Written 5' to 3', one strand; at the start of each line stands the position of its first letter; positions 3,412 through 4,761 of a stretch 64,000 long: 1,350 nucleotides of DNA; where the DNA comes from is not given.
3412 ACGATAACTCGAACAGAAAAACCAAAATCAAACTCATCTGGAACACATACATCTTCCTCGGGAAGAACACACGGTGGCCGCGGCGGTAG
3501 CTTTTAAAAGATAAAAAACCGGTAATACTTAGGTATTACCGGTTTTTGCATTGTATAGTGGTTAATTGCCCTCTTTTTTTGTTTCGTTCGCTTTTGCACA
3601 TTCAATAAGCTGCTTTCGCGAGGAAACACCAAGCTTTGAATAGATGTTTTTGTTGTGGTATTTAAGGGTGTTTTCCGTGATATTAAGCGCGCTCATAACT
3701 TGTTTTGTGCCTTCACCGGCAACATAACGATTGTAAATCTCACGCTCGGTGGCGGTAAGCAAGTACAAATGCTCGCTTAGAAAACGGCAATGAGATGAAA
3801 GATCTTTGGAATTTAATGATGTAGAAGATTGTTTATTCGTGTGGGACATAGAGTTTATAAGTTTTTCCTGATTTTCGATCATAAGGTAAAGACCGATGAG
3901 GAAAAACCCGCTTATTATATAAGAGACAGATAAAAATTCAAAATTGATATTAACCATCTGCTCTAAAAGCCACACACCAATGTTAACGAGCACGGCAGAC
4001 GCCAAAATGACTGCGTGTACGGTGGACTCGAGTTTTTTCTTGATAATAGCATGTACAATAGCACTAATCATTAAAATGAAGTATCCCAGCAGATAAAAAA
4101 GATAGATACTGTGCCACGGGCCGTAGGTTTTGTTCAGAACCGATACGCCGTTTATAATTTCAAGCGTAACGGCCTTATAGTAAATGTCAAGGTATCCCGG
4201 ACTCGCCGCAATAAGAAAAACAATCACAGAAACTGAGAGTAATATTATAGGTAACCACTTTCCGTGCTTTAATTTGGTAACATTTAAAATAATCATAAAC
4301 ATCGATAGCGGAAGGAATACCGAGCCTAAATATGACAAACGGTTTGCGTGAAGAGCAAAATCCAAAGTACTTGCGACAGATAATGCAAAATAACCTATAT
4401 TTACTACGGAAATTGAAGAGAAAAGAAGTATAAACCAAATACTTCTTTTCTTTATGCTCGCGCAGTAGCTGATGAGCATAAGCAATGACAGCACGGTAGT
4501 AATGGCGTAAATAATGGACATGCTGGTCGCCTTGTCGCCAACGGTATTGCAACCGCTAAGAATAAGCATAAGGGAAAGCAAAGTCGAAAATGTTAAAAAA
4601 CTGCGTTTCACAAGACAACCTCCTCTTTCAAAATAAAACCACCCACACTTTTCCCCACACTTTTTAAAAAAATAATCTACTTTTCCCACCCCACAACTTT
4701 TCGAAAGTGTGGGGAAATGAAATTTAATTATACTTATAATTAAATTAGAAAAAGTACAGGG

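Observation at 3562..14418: Surface-protein island: membrane-embedded LuxR regulator divergent from an eight-gene, same-strand cluster of mostly secreted proteins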

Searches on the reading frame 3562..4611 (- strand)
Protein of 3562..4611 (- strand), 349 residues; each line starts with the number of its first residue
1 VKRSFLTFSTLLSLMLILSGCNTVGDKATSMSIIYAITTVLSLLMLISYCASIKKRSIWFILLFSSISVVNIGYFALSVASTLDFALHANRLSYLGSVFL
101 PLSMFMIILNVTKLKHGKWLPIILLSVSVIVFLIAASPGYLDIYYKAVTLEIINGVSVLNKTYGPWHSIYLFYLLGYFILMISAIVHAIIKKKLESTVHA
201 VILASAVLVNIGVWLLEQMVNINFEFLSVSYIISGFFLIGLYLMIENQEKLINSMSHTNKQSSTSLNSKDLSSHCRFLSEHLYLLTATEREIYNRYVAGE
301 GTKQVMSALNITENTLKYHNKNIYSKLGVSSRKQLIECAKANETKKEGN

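Call 4: search_protein_families(library=pfam, proteins=[window:3562-4611:-], max_evalue=0.01)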
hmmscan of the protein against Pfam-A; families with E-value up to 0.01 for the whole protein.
window:3562-4611:- (349 aa): 2 families
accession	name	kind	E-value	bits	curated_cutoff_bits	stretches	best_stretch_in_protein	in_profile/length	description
PF16927.11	HisKA_7TM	-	4.7e-15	56.5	28.6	1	36-239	3-211/224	N-terminal 7TM region of histidine kinase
PF00196.25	GerE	-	4.1e-13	49.2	23.5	1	285-338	3-56/57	Bacterial regulatory proteins, luxR family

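Call 11: find_encoding_contigs(protein=window:3562-4611:-, flank=10000, max_places=6)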
Protein window:3562-4611:- (349 aa): no gene with exactly this product is on record in the collection.

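Call 14: find_related_loci(query=window:3562-4611:-, collection=genome_contigs, flank=10000)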
Query window:3562-4611:- (349 aa) in genome_contigs; peptide patterns used: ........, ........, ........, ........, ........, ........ (x = any residue, [..] = any of these).
399 stretches matched a pattern; 351 encode a relative of the query (tblastn E <= 1e-3); the best 80 are kept; 80 distinct loci.
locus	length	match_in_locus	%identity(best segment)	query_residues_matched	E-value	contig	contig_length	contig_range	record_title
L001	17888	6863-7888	60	6-341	1e-134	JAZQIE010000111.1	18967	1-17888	MAG: Eubacteriales bacterium isolate T1900044625_TS20190091.MAGScoT_cleanbin_000045 SGB_935_k141_1324315, whole genome s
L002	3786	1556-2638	56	3-348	9e-137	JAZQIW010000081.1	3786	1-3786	MAG: Eubacteriales bacterium isolate T1900044622_TS20190088.MAGScoT_cleanbin_000013 SGB_903_k141_1097327, whole genome s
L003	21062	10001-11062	56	1-343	1e-124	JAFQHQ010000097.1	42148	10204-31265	MAG: Clostridia bacterium isolate RGIG1828 Goat_Cecum-5__c300140, whole genome shotgun sequence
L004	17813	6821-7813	60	20-346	9e-124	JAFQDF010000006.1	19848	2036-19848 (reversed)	MAG: Clostridia bacterium isolate RGIG1713 Goat_Cecum-2__c117573, whole genome shotgun sequence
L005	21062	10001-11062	60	1-345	9e-123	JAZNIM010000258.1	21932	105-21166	MAG: Eubacteriales bacterium isolate T1900044685_TS20190151.MAGScoT_cleanbin_000017 SGB_1718_k141_2758823, whole genome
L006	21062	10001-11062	54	1-341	3e-122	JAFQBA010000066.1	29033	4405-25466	MAG: Clostridia bacterium isolate RGIG1656 Goat_Cecum-1__c320518, whole genome shotgun sequence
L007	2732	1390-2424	58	1-337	2e-127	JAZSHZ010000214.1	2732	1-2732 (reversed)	MAG: Eubacteriales bacterium isolate T1900044574_TS20190040.MAGScoT_cleanbin_000011 SGB_470_k141_1411073, whole genome s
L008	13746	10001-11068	55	3-349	7e-122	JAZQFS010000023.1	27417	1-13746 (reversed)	MAG: Eubacteriales bacterium isolate T1900044632_TS20190098.MAGScoT_cleanbin_000021 SGB_1068_k141_2364311, whole genome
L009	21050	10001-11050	54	3-339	2e-121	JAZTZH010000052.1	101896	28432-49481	MAG: Acutalibacteraceae bacterium isolate T1900045324_YK20190013.MAGScoT_cleanbin_000017 SGB_6414_k141_1917244, whole ge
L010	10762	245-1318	55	1-339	4e-120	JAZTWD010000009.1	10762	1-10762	MAG: Ruminococcus sp. isolate T1900045335_YK20190024.MAGScoT_cleanbin_000026 SGB_6590_k141_471583, whole genome shotgun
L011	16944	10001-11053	54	1-339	7e-120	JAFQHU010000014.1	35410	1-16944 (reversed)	MAG: Clostridia bacterium isolate RGIG1832 Goat_Cecum-5__c1426, whole genome shotgun sequence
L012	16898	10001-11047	55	3-339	3e-119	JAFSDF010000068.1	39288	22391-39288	MAG: Clostridia bacterium isolate RGIG3036 Goat_Rectum-4__c191533, whole genome shotgun sequence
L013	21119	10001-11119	54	1-344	4e-118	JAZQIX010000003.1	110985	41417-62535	MAG: Ruminococcus sp. isolate T1900044622_TS20190088.MAGScoT_cleanbin_000012 SGB_902_k141_882256, whole genome shotgun s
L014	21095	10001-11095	49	12-340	5e-118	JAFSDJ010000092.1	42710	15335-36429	MAG: Lachnospiraceae bacterium isolate RGIG3040 Goat_Rectum-4__c705449, whole genome shotgun sequence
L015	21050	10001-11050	58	2-341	1e-117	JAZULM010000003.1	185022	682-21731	MAG: Ruminococcus sp. isolate T1900044910_TS20190376.MAGScoT_cleanbin_000003 SGB_3312_k141_1223606, whole genome shotgun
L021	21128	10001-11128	53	1-346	4e-115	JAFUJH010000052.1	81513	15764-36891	MAG: Ruminococcus sp. isolate RGIG4546 Roe_deer_Rectum-2__c363012, whole genome shotgun sequence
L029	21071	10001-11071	52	1-346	1e-113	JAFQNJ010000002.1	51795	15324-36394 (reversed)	MAG: Ruminococcus sp. isolate RGIG1977 Goat_Cecum.Co__c67951, whole genome shotgun sequence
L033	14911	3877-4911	52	1-343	1e-112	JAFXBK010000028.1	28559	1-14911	MAG: Oscillospiraceae bacterium isolate RGIG6262 Sheep_Rectum-3__c345299, whole genome shotgun sequence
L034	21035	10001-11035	53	1-340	5e-112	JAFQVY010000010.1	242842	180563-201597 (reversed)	MAG: Clostridia bacterium isolate RGIG2200 Goat_Colon.Co__c958864, whole genome shotgun sequence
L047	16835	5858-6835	54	19-341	3e-109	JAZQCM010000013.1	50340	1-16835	MAG: Clostridia bacterium isolate T1900044638_TS20190104.MAGScoT_cleanbin_000006 SGB_1206_k141_2359484, whole genome sho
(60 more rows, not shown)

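Call 36: find_homologous_proteins(query=window:3562-4611:-, max_evalue=0.00001)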
Query window:3562-4611:- (349 aa): 4025 proteins with E <= 0.00001 among 8000 candidates; the best 120 are listed.
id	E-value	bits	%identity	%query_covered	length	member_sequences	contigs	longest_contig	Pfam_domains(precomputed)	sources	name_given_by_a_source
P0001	7.8e-215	730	100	100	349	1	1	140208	PF00196.26,PF16927.12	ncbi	-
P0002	2.4e-156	538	76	94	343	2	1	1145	PF00196.26,PF16927.12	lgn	-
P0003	6.8e-134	464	64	99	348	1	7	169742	PF00196.26,PF16927.12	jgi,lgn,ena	-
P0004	6.4e-131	455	63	98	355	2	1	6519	PF00196.26,PF16927.12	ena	-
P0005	7.6e-131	454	62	100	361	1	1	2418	PF00196.26,PF16927.12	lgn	-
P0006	9.5e-129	447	62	98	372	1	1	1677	PF00196.26,PF16927.12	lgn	-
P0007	2.3e-128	446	63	96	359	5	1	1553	PF00196.26,PF16927.12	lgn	-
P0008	4.5e-128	445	62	98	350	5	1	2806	PF00196.26,PF16927.12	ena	-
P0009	1.6e-127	443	66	94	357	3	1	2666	PF00196.26,PF16927.12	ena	-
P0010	1.1e-126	441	61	99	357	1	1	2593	PF00196.26,PF16927.12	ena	-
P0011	9.9e-126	438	60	98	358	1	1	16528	PF00196.26,PF16927.12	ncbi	-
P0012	1.2e-125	437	59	100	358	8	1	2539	PF00196.26,PF16927.12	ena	-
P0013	2.6e-125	436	62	93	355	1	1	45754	PF00196.26,PF16927.12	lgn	-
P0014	3.5e-125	436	62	94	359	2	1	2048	PF00196.26,PF16927.12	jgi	-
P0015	6.7e-125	435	61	98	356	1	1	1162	PF00196.26,PF16927.12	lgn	-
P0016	8.0e-125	435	61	94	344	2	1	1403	PF00196.26,PF16927.12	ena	-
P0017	1.0e-124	434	62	94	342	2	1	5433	PF00196.26,PF16927.12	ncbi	-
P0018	1.0e-124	434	61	99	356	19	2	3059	PF00196.26,PF16927.12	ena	-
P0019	1.2e-124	434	59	100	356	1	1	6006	PF00196.26,PF16927.12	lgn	-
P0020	1.5e-124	434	61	98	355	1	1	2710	PF00196.26,PF16927.12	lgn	-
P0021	2.0e-124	433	60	99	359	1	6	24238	PF00196.26,PF16927.12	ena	-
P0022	2.1e-124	433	61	98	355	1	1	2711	PF00196.26,PF16927.12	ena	-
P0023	2.3e-124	433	59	98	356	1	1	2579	PF00196.26,PF16927.12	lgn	-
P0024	5.3e-124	432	58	97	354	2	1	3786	PF00196.26,PF16927.12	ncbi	-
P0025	6.5e-124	432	61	98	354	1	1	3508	PF00196.26,PF16927.12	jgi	-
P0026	7.2e-124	431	60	98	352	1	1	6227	PF00196.26,PF16927.12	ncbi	-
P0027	9.4e-124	431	61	94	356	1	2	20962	PF00196.26,PF16927.12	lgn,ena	-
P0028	1.0e-123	431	60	98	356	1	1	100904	PF00196.26,PF16927.12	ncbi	-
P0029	1.3e-123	431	61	91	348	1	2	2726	PF00196.26,PF16927.12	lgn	-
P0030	1.4e-123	431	61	93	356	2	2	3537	PF00196.26,PF16927.12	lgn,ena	-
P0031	1.4e-123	430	61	94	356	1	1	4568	PF00196.26,PF16927.12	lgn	-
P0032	1.5e-123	430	61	98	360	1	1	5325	PF00196.26,PF16927.12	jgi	-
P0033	3.9e-123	429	58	99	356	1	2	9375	PF00196.26,PF16927.12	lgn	-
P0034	8.3e-123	428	60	95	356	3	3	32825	PF00196.26,PF16927.12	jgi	-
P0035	9.0e-123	428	60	98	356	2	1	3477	PF00196.26,PF16927.12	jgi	-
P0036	1.1e-122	428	60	94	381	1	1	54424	PF00196.26,PF16927.12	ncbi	-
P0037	1.6e-122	427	59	98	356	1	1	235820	PF00196.26,PF16927.12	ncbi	-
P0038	1.9e-122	427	60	96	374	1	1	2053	PF00196.26,PF16927.12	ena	-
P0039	3.0e-122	426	59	98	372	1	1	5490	PF00196.26,PF16927.12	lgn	-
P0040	4.1e-122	426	60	99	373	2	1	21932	PF00196.26,PF16927.12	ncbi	-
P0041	5.3e-122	425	61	93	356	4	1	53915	PF00196.26,PF16927.12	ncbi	-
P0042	7.6e-122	425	60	96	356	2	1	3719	PF00196.26,PF16927.12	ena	-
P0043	7.8e-122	425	61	93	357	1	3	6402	PF00196.26,PF16927.12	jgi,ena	-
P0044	1.1e-121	424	60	98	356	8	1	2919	PF00196.26,PF16927.12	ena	-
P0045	1.2e-121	424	62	96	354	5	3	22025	PF00196.26,PF16927.12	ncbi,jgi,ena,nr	ncbi:MAG: hypothetical protein E7406_06075 [Ruminococcaceae bacterium]|nr:hypothetical protein [Osci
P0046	1.4e-121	424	58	97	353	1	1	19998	PF00196.26,PF16927.12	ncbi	-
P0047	1.5e-121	424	62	98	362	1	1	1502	PF00196.26,PF16927.12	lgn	-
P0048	1.7e-121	424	59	94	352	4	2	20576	PF00196.26,PF16927.12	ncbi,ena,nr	ncbi:MAG: hypothetical protein IKW04_02735 [Clostridia bacterium]|nr:hypothetical protein [Clostridi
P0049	2.3e-121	423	59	100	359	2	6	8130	PF00196.26,PF16927.12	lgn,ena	-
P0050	3.3e-121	423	61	95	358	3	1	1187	PF00196.26,PF16927.12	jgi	-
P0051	3.6e-121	423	58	99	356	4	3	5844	PF00196.26,PF16927.12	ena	-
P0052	4.2e-121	422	58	97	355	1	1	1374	PF00196.26,PF16927.12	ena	-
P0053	5.6e-121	422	59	98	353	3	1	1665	PF00196.26,PF16927.12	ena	-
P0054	6.3e-121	422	59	99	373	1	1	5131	PF00196.26,PF16927.12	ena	-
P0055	1.1e-120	421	59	99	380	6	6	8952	PF00196.26,PF16927.12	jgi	-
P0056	1.3e-120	421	58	99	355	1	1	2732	PF00196.26,PF16927.12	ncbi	-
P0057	1.8e-120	420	59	100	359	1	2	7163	PF00196.26,PF16927.12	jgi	-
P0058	1.8e-120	420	56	99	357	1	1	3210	PF00196.26,PF16927.12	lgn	-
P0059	1.9e-120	420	60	98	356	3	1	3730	PF00196.26,PF16927.12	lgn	-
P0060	2.4e-120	420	61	96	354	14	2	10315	PF00196.26,PF16927.12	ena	-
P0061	2.6e-120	420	60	94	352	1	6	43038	PF00196.26,PF16927.12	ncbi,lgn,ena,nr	ncbi:MAG: hypothetical protein IJA55_01240 [Clostridia bacterium]|nr:hypothetical protein [Clostridi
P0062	3.1e-120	420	57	100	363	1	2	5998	PF00196.26,PF16927.12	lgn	-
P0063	3.3e-120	419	58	99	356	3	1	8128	PF00196.26,PF16927.12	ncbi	-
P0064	4.2e-120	419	59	99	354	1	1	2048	PF00196.26,PF16927.12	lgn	-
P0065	5.8e-120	419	55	99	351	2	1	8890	PF00196.26,PF16927.12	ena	-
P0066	6.4e-120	418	58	97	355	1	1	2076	PF00196.26,PF16927.12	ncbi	-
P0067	1.3e-119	418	57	99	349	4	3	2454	PF00196.26,PF16927.12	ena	-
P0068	1.3e-119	417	59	100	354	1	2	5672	PF00196.26,PF16927.12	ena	-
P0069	1.6e-119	417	58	97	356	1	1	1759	PF00196.26,PF16927.12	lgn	-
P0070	1.7e-119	417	57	97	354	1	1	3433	PF00196.26,PF16927.12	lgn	-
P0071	1.8e-119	417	60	97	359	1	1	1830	PF00196.26,PF16927.12,PF08281.19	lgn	-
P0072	2.1e-119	417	59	98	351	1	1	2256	PF00196.26,PF16927.12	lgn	-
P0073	3.3e-119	416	60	99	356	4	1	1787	PF00196.26,PF16927.12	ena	-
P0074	3.4e-119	416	59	100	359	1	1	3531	PF00196.26,PF16927.12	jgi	-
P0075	3.9e-119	416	59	99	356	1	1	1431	PF00196.26,PF16927.12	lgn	-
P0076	4.9e-119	416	60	96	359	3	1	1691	PF00196.26,PF16927.12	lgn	-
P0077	5.3e-119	415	59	98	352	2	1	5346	PF00196.26,PF16927.12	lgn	-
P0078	6.3e-119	415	58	99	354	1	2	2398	PF00196.26,PF16927.12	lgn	-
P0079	7.1e-119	415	62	96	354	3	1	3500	PF00196.26,PF16927.12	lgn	-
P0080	7.2e-119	415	61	93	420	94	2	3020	PF00196.26,PF16927.12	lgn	-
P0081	7.6e-119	415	58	98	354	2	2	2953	PF00196.26,PF16927.12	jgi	-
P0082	7.9e-119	415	57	95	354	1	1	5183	PF00196.26,PF16927.12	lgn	-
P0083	8.9e-119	415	59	97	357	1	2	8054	PF00196.26,PF16927.12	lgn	-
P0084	1.2e-118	414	59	96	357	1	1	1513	PF00196.26,PF16927.12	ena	-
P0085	1.2e-118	414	59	97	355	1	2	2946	PF00196.26,PF16927.12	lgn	-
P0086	1.4e-118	414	60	98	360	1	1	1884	PF00196.26,PF16927.12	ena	-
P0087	1.5e-118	414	57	98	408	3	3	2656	PF00196.26,PF16927.12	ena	-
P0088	1.7e-118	414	57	98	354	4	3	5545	PF00196.26,PF16927.12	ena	-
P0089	1.8e-118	414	59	96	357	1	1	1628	PF00196.26,PF16927.12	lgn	-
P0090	2.0e-118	414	58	97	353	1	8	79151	PF00196.26,PF16927.12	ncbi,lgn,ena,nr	ncbi:MAG: hypothetical protein IJC74_07660 [Clostridia bacterium]|nr:hypothetical protein [Clostridi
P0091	2.1e-118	414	58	96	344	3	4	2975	PF00196.26,PF16927.12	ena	-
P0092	2.2e-118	413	57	100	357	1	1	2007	PF00196.26,PF16927.12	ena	-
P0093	2.3e-118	413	58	93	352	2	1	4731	PF00196.26,PF16927.12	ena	-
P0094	4.5e-118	412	58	95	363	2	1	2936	PF00196.26,PF16927.12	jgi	-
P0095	5.2e-118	412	60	93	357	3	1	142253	PF00196.26,PF16927.12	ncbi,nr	ncbi:MAG: hypothetical protein E7415_02400 [Ruminococcaceae bacterium]|nr:hypothetical protein [Osci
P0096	5.4e-118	412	58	98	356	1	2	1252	PF00196.26,PF16927.12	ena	-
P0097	5.9e-118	412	58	100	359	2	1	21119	PF00196.26,PF16927.12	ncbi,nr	ncbi:MAG: hypothetical protein IJD97_10575 [Clostridia bacterium]|nr:hypothetical protein [Clostridi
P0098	6.5e-118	412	58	97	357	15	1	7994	PF00196.26,PF16927.12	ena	-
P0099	7.1e-118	412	59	95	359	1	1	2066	PF00196.26,PF16927.12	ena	-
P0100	7.3e-118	412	58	96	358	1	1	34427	PF00196.26,PF16927.12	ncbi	-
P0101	8.4e-118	412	58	98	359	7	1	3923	PF00196.26,PF16927.12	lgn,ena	-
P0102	1.0e-117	411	56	100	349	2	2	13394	PF00196.26,PF16927.12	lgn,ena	-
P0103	1.0e-117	411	59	94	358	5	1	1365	PF00196.26,PF16927.12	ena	-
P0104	1.1e-117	411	58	97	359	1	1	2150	PF00196.26,PF16927.12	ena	-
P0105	1.7e-117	411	57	98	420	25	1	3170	PF00196.26,PF16927.12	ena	-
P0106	1.7e-117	411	59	99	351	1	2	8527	PF00196.26,PF16927.12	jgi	-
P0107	2.2e-117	410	58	97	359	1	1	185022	PF00196.26,PF16927.12,PF08281.19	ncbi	-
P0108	2.6e-117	410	57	99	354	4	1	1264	PF00196.26,PF16927.12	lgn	-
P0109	2.8e-117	410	58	94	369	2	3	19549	PF00196.26,PF16927.12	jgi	-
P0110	3.4e-117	410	57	96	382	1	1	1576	PF00196.26,PF16927.12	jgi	-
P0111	4.2e-117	409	58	94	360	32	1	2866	PF00196.26,PF16927.12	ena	-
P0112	4.8e-117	409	59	97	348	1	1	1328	PF00196.26,PF16927.12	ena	-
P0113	6.9e-117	409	56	97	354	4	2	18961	PF00196.26,PF16927.12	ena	-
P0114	7.0e-117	409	58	95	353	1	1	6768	PF00196.26,PF16927.12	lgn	-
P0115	8.4e-117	408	58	99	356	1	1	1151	PF00196.26,PF16927.12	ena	-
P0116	8.5e-117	408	56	97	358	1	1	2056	PF00196.26,PF16927.12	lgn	-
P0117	1.0e-116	408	63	72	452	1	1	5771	PF00196.26,PF16927.12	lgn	-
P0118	1.3e-116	408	59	98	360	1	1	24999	PF00196.26,PF16927.12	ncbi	-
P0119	1.5e-116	407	59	94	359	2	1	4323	PF00196.26,PF16927.12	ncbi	-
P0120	1.5e-116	407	59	98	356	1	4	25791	PF00196.26,PF16927.12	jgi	-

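Call 37: find_encoding_contigs(protein=P0001, flank=3000, max_places=3)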
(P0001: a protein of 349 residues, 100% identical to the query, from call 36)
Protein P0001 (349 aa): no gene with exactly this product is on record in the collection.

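Call 38: find_encoding_contigs(protein=P0003, flank=10000, max_places=3)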
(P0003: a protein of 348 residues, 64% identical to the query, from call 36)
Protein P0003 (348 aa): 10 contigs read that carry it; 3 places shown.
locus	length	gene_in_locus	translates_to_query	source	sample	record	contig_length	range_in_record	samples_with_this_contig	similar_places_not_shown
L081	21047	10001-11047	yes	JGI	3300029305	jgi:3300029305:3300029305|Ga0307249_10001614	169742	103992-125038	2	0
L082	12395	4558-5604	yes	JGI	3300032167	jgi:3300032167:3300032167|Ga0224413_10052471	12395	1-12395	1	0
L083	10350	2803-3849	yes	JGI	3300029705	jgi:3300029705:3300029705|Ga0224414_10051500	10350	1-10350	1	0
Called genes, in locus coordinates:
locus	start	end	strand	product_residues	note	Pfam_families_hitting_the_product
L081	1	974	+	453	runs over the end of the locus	PF00209:SNF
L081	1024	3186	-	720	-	PF00395:SLH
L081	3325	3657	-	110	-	PF18692:DUF5640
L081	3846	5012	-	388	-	PF13306:LRR_5, PF00395:SLH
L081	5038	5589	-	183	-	-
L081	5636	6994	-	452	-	PF00395:SLH, PF03144:GTP_EFTU_D2 (weak)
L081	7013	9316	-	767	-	PF00395:SLH, PF13927:Ig_3 (faint), PF13573:SprB (faint), PF03144:GTP_EFTU_D2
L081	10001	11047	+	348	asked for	PF16927:HisKA_7TM, PF00196:GerE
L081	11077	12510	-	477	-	PF17767:NAPRTase_N, PF02749:QRPTase_N (faint), PF04095:NAPRTase (weak), PF17956:NAPRTase_C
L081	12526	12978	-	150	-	PF02502:LacAB_rpiB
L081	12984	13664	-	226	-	PF00814:TsaD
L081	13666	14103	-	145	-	PF02367:TsaE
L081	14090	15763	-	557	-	PF01268:FTHFS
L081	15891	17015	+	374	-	PF01098:FTSW_RODA_SPOVE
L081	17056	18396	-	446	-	PF13306:LRR_5, PF00395:SLH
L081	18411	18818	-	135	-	PF03061:4HBT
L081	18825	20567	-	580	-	PF05833:NFACT_N, PF05670:NFACT-R_1, PF18297:NFACT-R_2 (weak)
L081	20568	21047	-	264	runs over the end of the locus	PF01784:DUF34_NIF3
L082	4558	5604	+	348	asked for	PF16927:HisKA_7TM, PF00196:GerE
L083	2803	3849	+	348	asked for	PF16927:HisKA_7TM, PF00196:GerE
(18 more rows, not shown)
